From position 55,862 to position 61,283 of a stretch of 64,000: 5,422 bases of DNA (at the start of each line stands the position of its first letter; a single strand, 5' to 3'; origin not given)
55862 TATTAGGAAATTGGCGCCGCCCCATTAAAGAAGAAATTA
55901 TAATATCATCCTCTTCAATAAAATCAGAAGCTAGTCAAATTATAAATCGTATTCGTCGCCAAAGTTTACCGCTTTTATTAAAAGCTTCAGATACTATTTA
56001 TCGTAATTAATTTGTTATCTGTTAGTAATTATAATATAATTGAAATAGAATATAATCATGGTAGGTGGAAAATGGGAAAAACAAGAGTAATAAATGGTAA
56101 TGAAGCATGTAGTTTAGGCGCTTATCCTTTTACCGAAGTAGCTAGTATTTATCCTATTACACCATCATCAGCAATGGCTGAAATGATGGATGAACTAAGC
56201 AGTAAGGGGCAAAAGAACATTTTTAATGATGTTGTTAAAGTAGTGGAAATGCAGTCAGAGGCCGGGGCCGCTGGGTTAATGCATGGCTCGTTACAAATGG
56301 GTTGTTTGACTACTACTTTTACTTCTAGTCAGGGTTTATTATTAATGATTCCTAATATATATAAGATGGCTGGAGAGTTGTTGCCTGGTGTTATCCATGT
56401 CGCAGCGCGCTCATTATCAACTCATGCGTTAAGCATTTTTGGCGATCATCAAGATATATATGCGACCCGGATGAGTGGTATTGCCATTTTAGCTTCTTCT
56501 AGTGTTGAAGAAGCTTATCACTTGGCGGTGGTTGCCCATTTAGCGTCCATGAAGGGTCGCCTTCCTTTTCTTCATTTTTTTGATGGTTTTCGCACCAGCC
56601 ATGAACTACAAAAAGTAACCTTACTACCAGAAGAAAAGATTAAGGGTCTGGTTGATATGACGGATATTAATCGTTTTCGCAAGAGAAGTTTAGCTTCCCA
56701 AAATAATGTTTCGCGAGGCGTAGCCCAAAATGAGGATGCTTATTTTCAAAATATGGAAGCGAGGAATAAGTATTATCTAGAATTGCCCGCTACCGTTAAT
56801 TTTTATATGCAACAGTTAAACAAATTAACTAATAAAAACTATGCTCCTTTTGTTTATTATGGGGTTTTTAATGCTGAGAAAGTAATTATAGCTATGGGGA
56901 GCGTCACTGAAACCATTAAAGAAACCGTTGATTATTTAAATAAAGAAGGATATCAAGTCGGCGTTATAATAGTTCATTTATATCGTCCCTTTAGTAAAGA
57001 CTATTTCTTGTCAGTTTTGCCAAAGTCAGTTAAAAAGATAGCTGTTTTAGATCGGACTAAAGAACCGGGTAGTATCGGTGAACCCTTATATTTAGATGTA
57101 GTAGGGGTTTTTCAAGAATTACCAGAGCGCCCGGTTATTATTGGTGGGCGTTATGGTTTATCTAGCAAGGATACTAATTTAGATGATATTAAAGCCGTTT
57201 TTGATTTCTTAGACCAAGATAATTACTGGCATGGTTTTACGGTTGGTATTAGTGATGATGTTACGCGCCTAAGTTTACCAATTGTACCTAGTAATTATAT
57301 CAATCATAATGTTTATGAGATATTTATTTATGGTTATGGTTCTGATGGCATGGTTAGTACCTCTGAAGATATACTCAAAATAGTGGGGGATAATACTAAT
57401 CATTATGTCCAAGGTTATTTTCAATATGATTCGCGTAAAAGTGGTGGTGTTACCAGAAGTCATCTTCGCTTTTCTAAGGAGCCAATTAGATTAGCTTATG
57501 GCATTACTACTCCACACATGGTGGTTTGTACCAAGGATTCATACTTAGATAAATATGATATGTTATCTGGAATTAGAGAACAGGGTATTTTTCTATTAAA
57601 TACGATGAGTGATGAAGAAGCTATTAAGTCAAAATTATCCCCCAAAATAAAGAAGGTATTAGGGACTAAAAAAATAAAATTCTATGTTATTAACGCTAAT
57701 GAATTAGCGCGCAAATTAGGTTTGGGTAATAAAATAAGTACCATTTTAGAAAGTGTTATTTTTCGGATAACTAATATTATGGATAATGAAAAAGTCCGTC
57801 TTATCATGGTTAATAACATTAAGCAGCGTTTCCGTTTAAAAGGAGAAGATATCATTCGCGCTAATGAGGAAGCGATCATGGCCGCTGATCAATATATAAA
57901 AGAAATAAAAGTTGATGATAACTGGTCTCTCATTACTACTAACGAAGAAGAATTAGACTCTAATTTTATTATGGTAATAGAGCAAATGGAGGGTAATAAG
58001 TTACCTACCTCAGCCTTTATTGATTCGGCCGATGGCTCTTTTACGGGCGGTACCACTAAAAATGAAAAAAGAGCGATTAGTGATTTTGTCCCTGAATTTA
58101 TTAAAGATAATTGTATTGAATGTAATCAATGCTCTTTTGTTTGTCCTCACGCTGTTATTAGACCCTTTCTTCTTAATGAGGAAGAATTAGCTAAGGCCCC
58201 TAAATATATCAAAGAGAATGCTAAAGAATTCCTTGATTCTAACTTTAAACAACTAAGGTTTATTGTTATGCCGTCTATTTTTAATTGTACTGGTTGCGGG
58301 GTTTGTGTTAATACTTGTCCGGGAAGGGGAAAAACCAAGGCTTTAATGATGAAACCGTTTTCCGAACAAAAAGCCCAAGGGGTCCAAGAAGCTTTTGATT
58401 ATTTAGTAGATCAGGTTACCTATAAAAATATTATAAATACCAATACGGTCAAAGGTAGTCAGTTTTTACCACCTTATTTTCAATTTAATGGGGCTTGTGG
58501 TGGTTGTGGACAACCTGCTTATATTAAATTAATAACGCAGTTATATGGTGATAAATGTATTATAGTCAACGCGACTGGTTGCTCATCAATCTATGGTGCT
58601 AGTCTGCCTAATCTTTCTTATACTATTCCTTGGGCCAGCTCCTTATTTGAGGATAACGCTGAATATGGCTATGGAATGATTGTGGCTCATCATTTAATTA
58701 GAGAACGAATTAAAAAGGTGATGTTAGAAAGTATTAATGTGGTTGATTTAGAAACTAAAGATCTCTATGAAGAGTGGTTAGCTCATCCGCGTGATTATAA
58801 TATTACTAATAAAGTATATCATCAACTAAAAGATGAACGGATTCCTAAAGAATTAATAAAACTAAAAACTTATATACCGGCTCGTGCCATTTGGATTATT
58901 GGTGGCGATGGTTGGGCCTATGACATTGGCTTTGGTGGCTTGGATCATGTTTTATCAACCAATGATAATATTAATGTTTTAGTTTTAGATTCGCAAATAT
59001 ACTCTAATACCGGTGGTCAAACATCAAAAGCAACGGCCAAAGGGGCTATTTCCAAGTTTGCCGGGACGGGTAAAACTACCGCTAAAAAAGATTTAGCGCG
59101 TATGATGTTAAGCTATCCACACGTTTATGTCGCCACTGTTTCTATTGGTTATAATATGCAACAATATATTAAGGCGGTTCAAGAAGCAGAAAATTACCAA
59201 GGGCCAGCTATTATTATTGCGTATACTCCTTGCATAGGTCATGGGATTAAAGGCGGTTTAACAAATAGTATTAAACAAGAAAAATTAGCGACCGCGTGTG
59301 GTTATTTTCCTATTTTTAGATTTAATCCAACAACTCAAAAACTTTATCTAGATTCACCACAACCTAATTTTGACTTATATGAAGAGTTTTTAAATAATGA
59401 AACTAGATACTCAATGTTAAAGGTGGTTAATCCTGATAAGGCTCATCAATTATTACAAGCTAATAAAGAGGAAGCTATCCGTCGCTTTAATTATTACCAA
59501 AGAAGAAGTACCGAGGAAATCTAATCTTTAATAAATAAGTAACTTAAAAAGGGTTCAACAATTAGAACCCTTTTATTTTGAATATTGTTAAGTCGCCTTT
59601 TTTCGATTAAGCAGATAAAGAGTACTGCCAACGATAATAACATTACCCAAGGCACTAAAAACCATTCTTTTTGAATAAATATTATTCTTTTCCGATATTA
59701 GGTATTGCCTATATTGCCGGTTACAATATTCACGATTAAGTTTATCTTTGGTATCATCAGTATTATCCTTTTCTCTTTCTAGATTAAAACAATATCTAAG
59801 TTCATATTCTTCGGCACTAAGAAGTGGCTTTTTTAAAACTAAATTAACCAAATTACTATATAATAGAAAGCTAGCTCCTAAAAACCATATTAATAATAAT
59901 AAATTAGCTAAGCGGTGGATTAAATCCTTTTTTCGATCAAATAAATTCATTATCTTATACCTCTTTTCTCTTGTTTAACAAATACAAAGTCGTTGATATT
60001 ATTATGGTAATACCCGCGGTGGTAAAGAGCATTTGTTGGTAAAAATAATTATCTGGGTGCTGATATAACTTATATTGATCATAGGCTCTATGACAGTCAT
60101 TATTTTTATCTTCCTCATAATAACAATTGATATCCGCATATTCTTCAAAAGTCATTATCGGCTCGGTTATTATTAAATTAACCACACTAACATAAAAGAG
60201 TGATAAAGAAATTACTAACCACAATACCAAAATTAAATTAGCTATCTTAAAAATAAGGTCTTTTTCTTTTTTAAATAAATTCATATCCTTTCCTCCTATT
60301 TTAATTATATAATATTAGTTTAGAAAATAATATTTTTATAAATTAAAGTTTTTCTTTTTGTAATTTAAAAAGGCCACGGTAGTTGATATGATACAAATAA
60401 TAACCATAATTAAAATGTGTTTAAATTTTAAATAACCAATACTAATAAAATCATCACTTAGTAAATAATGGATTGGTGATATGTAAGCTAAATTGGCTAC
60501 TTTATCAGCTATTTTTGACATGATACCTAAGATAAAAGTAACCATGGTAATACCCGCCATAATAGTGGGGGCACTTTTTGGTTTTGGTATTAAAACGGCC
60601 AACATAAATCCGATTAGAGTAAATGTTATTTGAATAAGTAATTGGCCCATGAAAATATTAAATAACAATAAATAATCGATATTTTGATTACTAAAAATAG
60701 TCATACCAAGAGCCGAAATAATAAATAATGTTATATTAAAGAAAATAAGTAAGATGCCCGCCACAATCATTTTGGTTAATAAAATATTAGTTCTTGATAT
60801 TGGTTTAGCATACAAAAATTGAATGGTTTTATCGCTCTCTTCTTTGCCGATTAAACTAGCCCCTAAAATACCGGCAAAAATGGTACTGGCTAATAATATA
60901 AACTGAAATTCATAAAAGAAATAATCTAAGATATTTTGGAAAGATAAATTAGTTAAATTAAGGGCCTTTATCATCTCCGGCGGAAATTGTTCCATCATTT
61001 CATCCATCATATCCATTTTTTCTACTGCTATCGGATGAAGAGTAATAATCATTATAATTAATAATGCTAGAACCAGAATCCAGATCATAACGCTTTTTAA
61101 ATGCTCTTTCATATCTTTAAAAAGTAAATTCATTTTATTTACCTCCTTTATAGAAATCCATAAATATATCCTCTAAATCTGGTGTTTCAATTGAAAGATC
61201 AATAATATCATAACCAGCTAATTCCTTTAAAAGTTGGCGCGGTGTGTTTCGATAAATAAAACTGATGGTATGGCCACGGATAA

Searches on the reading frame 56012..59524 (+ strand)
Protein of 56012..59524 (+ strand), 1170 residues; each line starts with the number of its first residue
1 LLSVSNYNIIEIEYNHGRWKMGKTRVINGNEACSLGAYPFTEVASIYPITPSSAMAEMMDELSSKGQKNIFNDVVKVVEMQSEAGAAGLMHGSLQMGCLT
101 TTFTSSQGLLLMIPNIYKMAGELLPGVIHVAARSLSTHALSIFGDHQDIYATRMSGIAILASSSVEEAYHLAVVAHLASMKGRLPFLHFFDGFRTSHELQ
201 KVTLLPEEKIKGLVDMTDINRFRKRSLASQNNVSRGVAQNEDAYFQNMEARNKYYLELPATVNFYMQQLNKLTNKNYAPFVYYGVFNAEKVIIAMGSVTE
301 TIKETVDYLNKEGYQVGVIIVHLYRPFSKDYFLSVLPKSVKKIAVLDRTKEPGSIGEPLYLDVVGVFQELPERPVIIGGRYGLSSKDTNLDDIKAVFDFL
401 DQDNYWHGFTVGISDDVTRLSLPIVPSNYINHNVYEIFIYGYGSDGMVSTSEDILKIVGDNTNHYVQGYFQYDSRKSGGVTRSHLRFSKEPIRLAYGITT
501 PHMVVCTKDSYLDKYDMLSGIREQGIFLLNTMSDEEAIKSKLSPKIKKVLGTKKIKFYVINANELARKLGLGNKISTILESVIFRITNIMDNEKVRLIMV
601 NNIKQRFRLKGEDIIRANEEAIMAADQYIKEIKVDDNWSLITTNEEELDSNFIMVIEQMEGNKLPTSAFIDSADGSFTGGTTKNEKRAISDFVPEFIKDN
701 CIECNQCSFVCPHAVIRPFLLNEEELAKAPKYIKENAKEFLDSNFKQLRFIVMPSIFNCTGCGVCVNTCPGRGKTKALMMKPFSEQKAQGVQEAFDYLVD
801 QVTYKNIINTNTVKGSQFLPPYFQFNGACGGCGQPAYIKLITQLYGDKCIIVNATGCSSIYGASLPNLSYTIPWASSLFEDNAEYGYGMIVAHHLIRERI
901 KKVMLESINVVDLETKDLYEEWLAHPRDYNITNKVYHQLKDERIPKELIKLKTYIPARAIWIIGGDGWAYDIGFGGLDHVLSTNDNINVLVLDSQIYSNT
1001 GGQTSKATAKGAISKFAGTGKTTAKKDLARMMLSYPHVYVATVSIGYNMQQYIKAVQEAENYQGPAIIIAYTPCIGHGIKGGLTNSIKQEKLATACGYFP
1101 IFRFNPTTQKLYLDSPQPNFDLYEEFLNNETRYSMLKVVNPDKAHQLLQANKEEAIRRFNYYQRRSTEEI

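Call 14: search_protein_families(library=pfam, proteins=[window:56012-59524:+])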
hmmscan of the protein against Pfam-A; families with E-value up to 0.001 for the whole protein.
window:56012-59524:+ (1170 aa): 16 families
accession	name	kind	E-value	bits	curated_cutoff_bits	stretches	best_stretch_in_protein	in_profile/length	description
PF01855.24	POR_N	-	1.3e-70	238.1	27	1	41-265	7-229/231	Pyruvate flavodoxin/ferredoxin oxidoreductase, thiamine diP-bdg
PF01558.24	POR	-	1e-26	94.6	27.4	1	443-625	1-171/173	Pyruvate ferredoxin/flavodoxin oxidoreductase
PF17147.9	PFOR_II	-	4.8e-14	53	27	1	288-370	1-81/102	Pyruvate:ferredoxin oxidoreductase core domain II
PF02775.26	TPP_enzyme_C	-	2e-09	37.8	21.9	1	956-1069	45-150/151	Thiamine pyrophosphate enzyme, C-terminal TPP binding domain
PF12838.12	Fer4_7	-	9.6e-09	36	27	0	758-789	1-28/52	4Fe-4S dicluster domain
PF10371.14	EKR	-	9.2e-08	32.2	27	1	654-690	21-55/55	Domain of unknown function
PF13183.11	Fer4_8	-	1.3e-07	32.5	27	1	699-770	3-65/68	4Fe-4S dicluster domain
PF13484.11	Fer4_16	-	2.3e-07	31.9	30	1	700-770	1-64/66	4Fe-4S double cluster binding domain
PF13187.11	Fer4_9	-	1.6e-06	28.4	27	1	700-771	1-49/52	4Fe-4S dicluster domain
PF13534.11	Fer4_17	-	3e-06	28.1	22.2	0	699-714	44-59/61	4Fe-4S dicluster domain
PF14697.11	Fer4_21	-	1.2e-05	25.8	35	0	696-713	36-53/59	4Fe-4S dicluster domain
PF13237.11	Fer4_10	-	2.2e-05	24.7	25.5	1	698-770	6-53/53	4Fe-4S dicluster domain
PF02780.25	Transketolase_C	-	0.0005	20.4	25.9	0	291-358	13-79/124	Transketolase, C-terminal domain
PF12797.12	Fer4_2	-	0.00056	20.1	24.5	0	694-712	3-21/22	4Fe-4S binding domain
PF00037.32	Fer4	-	0.00071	19.7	21.1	1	695-717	2-24/24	4Fe-4S binding domain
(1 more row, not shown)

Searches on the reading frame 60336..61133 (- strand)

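Call 56: search_protein_families(library=pfam, proteins=[window:60336-61133:-], max_evalue=0.00001)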
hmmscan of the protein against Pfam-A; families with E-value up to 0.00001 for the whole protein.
window:60336-61133:- (265 aa): 2 families
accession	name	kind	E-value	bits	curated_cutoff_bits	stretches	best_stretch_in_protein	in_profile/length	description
PF12679.13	ABC2_membrane_2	-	7.2e-27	94.8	27.2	1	1-261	1-281/283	ABC-2 family transporter protein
PF12730.13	ABC2_membrane_4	-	1.4e-07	32.1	27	1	14-201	12-177/179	ABC-2 family transporter protein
